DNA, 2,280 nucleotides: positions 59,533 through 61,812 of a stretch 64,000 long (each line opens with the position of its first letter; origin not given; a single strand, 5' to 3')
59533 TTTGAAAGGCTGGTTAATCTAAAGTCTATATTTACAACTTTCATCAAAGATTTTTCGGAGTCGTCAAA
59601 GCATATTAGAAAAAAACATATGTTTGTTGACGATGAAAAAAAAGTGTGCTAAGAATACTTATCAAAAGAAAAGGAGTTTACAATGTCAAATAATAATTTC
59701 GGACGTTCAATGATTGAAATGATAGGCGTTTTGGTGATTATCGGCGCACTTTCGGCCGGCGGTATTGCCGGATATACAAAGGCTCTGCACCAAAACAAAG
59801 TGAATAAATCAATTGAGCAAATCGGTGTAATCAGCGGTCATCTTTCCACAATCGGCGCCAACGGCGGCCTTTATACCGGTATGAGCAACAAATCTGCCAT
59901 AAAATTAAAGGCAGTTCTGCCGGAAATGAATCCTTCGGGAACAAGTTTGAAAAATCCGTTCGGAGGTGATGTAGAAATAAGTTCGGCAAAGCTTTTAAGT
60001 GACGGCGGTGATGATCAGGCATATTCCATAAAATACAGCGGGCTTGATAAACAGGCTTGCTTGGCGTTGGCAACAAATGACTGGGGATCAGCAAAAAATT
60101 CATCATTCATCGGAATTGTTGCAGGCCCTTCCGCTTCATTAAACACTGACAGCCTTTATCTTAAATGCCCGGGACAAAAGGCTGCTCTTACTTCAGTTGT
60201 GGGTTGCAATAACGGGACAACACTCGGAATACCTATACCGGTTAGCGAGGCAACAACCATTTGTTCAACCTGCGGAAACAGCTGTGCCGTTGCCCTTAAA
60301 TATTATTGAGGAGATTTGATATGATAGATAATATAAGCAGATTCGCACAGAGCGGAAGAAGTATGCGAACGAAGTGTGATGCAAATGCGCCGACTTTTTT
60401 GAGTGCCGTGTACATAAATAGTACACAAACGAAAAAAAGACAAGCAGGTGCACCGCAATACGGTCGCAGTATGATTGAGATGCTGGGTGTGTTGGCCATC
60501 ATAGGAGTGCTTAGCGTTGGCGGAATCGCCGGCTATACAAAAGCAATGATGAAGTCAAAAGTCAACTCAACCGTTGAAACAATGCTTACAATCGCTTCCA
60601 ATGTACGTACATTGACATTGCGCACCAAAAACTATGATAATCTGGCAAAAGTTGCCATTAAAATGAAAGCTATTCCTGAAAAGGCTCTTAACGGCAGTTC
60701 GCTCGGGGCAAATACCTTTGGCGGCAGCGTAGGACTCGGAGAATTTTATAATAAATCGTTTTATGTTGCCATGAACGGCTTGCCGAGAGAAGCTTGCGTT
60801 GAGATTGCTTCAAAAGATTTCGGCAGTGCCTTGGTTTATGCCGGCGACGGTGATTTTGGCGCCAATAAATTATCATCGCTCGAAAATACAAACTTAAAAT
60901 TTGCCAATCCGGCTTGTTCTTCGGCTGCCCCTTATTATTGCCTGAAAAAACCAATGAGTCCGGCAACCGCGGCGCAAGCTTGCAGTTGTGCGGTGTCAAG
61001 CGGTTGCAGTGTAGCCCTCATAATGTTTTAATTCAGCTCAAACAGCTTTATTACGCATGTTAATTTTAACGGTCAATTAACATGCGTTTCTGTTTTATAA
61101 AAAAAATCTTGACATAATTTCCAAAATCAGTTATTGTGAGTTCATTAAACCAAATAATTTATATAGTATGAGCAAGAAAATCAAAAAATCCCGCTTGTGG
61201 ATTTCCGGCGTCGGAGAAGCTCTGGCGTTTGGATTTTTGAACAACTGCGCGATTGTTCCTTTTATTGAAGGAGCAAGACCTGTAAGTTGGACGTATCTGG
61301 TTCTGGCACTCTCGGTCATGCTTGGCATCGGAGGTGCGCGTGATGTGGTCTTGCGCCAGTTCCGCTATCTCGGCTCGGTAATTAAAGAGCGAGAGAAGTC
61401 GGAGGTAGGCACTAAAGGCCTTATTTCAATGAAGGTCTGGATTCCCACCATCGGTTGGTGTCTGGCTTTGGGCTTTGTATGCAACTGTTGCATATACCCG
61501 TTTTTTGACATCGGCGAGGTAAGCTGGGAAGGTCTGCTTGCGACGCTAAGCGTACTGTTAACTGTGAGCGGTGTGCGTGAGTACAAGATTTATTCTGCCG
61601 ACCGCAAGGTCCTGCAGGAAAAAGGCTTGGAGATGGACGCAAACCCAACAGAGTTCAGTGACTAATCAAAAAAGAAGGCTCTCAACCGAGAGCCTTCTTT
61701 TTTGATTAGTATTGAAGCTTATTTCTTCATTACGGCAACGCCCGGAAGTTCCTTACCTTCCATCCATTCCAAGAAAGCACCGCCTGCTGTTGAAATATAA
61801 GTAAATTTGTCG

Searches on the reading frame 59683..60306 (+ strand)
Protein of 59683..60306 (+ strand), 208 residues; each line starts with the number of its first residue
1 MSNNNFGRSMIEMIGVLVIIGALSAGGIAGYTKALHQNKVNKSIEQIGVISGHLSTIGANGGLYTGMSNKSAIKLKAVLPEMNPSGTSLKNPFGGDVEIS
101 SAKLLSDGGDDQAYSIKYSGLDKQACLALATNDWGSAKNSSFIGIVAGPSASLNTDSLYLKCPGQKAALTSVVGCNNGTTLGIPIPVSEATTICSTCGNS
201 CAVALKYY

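Call 6: search_protein_families(library=pfam, proteins=[window:59683-60306:+], max_evalue=0.1)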
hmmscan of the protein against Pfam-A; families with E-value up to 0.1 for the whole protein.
window:59683-60306:+ (208 aa): 3 families
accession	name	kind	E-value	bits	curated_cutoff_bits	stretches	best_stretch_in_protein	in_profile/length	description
PF05307.16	Bundlin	-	1.8e-11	45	22.3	1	36-147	5-116/151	Bundlin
PF08805.16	PilS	-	1.1e-07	32.4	22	1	53-132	17-93/138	PilS N terminal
PF05946.17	TcpA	-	0.072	13.7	25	0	87-148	11-68/130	Toxin-coregulated pilus subunit TcpA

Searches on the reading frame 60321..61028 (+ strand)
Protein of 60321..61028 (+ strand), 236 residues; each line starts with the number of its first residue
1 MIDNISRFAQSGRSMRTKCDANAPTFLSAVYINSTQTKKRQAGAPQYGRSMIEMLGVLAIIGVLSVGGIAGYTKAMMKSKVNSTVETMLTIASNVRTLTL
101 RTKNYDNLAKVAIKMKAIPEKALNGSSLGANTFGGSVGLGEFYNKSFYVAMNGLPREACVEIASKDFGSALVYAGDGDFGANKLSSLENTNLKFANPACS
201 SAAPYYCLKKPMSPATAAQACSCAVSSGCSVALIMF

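Call 6: search_protein_families(library=pfam, proteins=[window:60321-61028:+], max_evalue=0.1)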
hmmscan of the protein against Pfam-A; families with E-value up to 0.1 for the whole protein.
window:60321-61028:+ (236 aa): 4 families
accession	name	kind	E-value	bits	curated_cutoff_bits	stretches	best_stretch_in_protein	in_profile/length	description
PF08805.16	PilS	-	2.7e-08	34.4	22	1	80-165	3-93/138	PilS N terminal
PF05307.16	Bundlin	-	7.5e-06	26.7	22.3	1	79-175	7-110/151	Bundlin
PF07963.17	N_methyl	-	0.017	15.1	21.2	1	50-67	8-25/27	Prokaryotic N-terminal methylation motif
PF16723.11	DUF5065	-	0.062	13.9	26.8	1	54-132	2-76/156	Domain of unknown function (DUF5065)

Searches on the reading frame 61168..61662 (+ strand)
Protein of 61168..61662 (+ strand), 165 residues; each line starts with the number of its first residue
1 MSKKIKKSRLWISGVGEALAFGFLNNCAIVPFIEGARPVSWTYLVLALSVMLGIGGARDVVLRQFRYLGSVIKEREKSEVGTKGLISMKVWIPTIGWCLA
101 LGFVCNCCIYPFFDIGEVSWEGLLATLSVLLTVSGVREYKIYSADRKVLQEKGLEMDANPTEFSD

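Call 6: search_protein_families(library=pfam, proteins=[window:61168-61662:+], max_evalue=0.1)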
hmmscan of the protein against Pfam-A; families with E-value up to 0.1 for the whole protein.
window:61168-61662:+ (165 aa): 1 family
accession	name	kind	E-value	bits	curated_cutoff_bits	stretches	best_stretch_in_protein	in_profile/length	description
PF23858.1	DUF7220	-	0.068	14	28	0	95-140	17-59/70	Family of unknown function (DUF7220)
